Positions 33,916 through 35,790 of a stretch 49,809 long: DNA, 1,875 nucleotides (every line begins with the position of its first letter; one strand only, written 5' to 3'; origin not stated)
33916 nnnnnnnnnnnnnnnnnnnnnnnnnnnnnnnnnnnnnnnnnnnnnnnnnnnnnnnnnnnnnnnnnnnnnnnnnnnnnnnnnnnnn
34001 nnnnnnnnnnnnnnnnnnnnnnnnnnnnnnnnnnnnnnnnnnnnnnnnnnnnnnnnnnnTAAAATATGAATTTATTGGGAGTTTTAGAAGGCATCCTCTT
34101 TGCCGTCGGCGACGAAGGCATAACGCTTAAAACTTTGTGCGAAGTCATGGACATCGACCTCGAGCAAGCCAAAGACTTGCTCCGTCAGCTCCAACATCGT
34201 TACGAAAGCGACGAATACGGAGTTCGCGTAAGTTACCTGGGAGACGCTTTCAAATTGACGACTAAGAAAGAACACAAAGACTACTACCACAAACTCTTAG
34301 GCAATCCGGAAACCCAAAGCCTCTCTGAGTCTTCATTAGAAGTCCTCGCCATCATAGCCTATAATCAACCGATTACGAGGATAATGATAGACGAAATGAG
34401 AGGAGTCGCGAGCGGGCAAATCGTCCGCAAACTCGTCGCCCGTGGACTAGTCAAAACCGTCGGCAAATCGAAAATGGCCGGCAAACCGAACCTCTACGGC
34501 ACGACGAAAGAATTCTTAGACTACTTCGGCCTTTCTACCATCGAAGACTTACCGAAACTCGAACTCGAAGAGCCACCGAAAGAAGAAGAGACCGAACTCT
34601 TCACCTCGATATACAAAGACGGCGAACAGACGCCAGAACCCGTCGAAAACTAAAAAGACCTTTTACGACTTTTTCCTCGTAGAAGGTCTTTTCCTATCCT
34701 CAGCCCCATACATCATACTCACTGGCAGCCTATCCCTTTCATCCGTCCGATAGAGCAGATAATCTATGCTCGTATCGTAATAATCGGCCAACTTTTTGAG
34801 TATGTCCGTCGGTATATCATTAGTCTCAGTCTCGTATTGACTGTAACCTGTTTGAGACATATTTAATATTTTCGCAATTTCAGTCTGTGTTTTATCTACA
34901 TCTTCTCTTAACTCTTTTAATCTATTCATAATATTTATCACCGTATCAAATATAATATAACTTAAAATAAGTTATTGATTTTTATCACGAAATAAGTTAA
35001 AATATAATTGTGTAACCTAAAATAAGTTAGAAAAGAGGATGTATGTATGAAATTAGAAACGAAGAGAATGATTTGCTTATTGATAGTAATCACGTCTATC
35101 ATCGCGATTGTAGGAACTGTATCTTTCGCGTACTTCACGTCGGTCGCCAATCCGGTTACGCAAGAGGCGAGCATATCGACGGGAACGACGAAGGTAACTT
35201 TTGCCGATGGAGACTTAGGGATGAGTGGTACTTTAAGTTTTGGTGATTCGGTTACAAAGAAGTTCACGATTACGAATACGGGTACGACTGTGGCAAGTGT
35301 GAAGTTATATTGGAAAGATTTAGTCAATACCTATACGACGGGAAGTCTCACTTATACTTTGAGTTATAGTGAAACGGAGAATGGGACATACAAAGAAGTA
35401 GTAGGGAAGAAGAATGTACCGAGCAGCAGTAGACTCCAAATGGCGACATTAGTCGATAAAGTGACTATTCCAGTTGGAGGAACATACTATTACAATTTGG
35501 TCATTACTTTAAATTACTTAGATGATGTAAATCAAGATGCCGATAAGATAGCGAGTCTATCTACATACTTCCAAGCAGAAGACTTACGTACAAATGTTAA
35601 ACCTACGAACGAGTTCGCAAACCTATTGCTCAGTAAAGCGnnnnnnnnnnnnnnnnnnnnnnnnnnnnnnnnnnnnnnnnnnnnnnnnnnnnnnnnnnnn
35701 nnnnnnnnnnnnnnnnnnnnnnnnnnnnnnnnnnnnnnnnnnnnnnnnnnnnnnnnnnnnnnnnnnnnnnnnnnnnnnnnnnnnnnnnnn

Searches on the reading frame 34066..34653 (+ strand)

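Call 15: search_protein_families(library=pfam, proteins=[window:34066-34653:+], max_evalue=0.001)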
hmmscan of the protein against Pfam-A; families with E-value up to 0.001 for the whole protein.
window:34066-34653:+ (195 aa): 1 family
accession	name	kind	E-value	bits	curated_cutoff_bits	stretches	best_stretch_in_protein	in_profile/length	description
PF04079.22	SMC_ScpB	-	7.3e-53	178.8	27.4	1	6-165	2-160/160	Segregation and condensation complex subunit ScpB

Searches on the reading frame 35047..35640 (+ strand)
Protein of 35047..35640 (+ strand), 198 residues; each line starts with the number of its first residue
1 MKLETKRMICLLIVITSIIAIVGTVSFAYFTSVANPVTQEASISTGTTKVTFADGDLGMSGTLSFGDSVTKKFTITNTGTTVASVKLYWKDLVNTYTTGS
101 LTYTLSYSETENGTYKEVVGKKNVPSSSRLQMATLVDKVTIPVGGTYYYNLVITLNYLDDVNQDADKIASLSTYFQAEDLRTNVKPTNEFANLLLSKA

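Call 80: search_solved_structures(query=window:35047-35640:+, max_evalue=10, show_alignments=1)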
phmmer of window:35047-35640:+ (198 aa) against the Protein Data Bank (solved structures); distinct sequences matched with E-value up to 10: 5.
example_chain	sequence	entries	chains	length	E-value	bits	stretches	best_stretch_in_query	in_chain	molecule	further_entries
9ytd_D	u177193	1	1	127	0.51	13.6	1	55-111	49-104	AD01 nanobody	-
9o5s_G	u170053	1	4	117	0.55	13.5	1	55-110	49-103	antibody AD01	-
7sqp_B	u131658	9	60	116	0.56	13.5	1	55-110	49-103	VHH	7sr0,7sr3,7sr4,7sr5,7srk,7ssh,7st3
9min_E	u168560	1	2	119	0.57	13.4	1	55-111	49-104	nanobody AD01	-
9ytf_D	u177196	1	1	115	0.58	13.4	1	55-110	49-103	AD01-VHH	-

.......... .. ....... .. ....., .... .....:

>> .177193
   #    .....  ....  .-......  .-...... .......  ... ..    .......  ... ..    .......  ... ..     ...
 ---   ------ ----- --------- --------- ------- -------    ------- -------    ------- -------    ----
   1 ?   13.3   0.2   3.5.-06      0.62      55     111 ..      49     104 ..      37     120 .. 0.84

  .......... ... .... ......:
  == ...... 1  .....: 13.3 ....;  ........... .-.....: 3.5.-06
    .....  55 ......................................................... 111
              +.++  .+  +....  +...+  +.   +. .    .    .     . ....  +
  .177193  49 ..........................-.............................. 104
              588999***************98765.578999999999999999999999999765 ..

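Call 96: find_homologous_proteins(query=window:35047-35640:+, max_evalue=0.001)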
Query window:35047-35640:+ (198 aa): 13 proteins with E <= 0.001 among 180 candidates.
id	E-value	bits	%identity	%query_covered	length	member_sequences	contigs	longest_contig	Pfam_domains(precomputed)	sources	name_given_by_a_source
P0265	2.9e-59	218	57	91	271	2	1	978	-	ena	-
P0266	1.7e-57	212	56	92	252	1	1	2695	-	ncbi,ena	-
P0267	1.3e-56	209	56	91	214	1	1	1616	-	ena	-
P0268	6.0e-50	188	53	88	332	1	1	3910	PF09479.17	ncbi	-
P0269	1.4e-49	186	59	82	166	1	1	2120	-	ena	-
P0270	3.7e-45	172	51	94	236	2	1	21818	PF12389.14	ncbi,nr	ncbi:MAG: hypothetical protein HFG33_03105, partial [Bacilli bacterium]|nr:hypothetical protein [Bac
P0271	1.6e-43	167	53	81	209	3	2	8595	-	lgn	-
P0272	1.2e-41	161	56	71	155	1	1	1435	-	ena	-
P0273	2.7e-39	153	46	87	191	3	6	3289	-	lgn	-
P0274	9.5e-38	148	46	90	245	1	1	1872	-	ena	-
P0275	1.3e-37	148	48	83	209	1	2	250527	-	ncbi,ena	-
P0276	2.1e-36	144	54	66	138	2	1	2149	-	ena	-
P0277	6.5e-36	142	46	87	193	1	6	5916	-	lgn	-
